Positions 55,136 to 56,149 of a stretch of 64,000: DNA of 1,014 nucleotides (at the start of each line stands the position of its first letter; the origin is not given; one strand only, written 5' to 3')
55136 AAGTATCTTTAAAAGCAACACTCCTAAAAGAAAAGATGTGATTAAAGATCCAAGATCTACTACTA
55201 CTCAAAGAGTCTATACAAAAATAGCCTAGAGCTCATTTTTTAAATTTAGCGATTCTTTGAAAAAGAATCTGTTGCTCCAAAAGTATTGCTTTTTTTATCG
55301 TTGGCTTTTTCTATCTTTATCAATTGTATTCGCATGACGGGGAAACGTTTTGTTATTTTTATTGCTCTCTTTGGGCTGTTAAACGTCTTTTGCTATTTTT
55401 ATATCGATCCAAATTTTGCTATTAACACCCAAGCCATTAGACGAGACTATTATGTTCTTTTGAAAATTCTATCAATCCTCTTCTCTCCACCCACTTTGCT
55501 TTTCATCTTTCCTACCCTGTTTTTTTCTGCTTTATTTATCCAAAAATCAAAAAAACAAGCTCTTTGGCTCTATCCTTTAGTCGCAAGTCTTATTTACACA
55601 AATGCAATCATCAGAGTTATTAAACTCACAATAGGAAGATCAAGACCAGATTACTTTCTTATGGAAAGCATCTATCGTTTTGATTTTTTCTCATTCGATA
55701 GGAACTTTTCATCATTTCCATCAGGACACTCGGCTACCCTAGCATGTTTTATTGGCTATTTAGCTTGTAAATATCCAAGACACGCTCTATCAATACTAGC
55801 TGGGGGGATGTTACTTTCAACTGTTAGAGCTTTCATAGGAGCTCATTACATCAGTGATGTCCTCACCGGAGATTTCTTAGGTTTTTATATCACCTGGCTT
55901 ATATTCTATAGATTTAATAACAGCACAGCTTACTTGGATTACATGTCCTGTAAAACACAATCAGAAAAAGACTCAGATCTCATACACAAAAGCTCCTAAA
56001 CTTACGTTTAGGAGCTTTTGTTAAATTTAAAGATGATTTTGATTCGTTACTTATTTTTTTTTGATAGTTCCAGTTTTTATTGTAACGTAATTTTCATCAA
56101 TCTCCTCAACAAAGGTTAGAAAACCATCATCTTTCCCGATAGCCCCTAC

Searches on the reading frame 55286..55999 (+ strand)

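Call 78: search_protein_families(library=pfam, proteins=[window:55286-55999:+], max_evalue=0.00001)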
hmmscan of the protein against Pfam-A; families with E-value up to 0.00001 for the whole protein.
window:55286-55999:+ (237 aa): 1 family
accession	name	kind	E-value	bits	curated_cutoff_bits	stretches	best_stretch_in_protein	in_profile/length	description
PF01569.27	PAP2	-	8.7e-20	71.2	27.2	1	96-213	3-128/130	PAP2 superfamily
